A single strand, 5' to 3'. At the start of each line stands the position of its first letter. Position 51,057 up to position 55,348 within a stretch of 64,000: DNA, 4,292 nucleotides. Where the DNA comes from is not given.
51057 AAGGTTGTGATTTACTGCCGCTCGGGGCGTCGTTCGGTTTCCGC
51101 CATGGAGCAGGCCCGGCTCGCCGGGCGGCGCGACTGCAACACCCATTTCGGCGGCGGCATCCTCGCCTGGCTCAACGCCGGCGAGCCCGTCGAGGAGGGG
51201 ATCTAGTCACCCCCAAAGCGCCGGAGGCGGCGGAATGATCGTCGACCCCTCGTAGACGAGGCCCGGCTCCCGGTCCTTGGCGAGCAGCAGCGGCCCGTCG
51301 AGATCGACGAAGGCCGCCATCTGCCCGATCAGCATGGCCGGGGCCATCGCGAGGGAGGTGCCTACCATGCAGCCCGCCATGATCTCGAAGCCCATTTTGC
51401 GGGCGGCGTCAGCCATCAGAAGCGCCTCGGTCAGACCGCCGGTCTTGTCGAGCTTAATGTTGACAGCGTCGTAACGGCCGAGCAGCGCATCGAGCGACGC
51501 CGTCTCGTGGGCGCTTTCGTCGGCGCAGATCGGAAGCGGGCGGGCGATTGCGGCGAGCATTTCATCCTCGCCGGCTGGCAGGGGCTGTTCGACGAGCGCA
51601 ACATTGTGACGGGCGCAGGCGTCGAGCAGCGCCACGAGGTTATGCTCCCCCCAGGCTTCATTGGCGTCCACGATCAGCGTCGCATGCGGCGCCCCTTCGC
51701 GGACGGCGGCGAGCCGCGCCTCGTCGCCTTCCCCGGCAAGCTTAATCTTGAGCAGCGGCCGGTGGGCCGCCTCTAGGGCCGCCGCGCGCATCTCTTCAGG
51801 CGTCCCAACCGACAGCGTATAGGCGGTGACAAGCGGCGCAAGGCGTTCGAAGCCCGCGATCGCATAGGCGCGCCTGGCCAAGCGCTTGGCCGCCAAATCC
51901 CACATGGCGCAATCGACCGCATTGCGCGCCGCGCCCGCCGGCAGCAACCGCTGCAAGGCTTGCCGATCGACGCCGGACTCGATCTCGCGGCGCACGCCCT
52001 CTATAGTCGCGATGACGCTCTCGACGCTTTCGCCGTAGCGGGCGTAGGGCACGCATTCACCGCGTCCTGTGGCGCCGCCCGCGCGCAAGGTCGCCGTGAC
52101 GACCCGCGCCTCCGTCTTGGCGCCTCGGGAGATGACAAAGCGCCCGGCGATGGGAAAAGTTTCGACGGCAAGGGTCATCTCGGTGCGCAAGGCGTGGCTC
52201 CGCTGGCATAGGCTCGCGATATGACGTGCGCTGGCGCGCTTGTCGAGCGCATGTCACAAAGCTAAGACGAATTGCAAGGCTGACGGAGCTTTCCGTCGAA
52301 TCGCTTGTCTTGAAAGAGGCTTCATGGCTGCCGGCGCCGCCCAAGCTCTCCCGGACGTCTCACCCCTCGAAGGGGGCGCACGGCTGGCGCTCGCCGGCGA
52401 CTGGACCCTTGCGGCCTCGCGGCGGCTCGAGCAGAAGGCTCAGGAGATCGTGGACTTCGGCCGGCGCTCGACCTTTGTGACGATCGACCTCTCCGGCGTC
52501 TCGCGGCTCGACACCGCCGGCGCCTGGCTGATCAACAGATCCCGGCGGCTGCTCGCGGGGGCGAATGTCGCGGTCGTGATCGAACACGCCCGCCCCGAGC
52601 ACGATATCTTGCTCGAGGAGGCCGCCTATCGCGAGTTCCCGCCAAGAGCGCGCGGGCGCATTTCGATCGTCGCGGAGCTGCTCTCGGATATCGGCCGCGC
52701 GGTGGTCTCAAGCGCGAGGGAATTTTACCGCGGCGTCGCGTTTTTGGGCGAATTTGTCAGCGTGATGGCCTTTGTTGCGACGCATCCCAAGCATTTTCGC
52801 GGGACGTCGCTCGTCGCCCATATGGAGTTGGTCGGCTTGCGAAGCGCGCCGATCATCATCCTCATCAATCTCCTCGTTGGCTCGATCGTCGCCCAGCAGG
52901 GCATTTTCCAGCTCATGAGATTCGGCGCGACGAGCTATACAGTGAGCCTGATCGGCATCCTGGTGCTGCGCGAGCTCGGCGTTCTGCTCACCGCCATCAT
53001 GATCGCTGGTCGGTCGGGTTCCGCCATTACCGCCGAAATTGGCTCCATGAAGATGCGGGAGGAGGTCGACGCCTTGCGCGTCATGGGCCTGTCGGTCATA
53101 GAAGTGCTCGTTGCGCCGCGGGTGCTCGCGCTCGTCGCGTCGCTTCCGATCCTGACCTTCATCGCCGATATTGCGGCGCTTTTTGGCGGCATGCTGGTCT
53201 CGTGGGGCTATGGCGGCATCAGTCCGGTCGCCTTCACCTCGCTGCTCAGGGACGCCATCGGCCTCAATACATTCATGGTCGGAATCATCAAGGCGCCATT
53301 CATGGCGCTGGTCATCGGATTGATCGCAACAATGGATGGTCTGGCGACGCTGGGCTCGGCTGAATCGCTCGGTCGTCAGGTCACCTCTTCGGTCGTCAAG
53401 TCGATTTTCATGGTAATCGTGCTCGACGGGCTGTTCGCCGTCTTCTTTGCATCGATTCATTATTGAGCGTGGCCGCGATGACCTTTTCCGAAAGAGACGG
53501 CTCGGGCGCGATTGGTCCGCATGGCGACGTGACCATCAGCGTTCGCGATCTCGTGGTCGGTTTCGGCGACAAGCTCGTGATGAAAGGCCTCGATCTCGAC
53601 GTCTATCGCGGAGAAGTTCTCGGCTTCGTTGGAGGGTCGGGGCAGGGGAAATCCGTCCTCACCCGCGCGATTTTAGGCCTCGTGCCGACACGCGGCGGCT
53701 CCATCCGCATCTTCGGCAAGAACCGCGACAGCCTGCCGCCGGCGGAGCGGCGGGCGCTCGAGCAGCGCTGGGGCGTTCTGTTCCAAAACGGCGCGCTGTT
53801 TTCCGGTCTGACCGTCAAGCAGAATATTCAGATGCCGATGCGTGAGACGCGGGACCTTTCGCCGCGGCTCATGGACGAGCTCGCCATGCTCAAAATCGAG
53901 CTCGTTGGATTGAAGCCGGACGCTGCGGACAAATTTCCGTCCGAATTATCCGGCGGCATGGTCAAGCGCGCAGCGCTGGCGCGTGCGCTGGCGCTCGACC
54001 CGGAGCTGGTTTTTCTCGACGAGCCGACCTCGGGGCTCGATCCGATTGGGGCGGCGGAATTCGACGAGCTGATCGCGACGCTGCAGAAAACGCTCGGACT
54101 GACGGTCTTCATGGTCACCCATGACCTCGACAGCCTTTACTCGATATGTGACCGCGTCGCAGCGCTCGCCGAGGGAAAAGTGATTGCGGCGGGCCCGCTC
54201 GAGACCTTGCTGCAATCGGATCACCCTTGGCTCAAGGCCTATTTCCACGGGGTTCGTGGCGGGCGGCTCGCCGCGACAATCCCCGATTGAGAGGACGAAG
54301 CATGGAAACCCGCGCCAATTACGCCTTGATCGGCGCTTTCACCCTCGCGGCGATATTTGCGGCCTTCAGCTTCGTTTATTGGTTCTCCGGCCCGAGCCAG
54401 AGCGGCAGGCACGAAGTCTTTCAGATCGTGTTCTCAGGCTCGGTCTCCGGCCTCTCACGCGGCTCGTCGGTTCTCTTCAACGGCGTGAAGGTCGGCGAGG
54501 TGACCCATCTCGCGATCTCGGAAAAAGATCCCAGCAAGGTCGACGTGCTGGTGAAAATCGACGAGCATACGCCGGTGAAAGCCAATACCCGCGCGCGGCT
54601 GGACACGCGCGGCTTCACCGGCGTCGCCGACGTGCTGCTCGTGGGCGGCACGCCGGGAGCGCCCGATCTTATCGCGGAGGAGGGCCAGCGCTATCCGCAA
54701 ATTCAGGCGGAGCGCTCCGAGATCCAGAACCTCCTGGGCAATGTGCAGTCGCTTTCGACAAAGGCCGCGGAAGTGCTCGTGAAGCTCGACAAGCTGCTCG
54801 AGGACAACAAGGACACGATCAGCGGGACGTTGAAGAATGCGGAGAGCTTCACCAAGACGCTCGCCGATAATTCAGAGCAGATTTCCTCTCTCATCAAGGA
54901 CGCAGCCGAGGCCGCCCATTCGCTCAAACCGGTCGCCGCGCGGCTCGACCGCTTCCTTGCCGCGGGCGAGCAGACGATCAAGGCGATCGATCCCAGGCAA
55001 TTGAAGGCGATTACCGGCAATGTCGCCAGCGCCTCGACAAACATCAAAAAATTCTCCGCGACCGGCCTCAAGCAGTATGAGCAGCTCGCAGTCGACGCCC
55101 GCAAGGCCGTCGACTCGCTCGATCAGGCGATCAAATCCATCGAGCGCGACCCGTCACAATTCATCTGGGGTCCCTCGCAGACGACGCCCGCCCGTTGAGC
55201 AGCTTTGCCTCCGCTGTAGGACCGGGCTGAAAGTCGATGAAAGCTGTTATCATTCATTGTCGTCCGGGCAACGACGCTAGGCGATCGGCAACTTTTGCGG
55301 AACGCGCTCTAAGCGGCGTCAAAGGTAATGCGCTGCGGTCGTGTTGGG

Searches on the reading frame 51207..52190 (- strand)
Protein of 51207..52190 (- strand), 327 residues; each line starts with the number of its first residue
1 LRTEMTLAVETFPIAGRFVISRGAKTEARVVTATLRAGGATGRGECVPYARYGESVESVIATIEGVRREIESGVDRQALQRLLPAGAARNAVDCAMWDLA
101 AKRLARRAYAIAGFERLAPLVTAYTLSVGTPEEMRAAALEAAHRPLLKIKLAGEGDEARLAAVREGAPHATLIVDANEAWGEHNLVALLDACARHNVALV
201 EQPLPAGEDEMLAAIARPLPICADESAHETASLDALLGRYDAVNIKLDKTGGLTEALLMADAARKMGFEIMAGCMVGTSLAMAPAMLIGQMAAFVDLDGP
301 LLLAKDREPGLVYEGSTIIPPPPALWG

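Call 31: search_protein_families(library=pfam, proteins=[window:51207-52190:-], max_evalue=0.001)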
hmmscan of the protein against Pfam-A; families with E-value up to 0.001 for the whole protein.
window:51207-52190:- (327 aa): 2 families
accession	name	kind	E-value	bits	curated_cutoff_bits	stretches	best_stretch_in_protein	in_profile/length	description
PF13378.12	MR_MLE_C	-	7.8e-26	91.6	29.4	1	136-286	4-165/219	Enolase C-terminal domain-like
PF02746.21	MR_MLE_N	-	2e-12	47.8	22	1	5-104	4-108/117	Mandelate racemase / muconate lactonizing enzyme, N-terminal domain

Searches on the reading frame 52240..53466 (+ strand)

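Call 31: search_protein_families(library=pfam, proteins=[window:52240-53466:+], max_evalue=0.001)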
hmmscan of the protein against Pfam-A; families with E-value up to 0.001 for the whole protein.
window:52240-53466:+ (408 aa): 3 families
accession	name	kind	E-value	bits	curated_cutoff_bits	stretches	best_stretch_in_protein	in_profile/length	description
PF02405.21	MlaE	-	6.6e-67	225.6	22.5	1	192-401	2-211/212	Permease MlaE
PF13466.11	STAS_2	-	5.9e-08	33.2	29.2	1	49-120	1-69/80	STAS domain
PF01740.26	STAS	-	3.5e-05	23.9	22.6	1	51-129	15-92/106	STAS domain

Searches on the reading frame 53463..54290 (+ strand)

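Call 31: search_protein_families(library=pfam, proteins=[window:53463-54290:+], max_evalue=0.001)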
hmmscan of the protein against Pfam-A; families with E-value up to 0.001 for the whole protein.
window:53463-54290:+ (275 aa): 2 families
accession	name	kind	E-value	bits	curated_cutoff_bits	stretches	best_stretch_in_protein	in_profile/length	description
PF00005.33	ABC_tran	-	7e-29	101.6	25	1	41-190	2-137/137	ABC transporter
PF13304.12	AAA_21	-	5.8e-06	27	27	1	160-221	236-299/304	AAA domain, putative AbiEii toxin, Type IV TA system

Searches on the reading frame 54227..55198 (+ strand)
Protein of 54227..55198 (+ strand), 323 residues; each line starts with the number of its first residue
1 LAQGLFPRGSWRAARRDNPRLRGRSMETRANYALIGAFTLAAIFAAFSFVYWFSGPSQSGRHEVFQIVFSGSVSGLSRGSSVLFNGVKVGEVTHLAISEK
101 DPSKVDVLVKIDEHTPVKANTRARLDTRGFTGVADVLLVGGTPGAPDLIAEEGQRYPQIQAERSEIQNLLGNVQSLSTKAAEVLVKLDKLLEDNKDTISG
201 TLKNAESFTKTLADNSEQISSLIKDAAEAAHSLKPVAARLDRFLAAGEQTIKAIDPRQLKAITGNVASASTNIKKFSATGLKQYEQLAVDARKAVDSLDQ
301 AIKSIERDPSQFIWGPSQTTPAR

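Call 31: search_protein_families(library=pfam, proteins=[window:54227-55198:+], max_evalue=0.001)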
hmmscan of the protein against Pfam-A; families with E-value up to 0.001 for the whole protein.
window:54227-55198:+ (323 aa): 2 families
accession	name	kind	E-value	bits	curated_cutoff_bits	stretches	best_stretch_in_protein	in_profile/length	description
PF02470.25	MlaD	-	9.1e-12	45.5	25.1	1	71-134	10-74/81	MlaD protein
PF11887.13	Mce4_CUP1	-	6.1e-06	26.4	32.6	1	165-299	21-162/222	Cholesterol uptake porter CUP1 of Mce4, putative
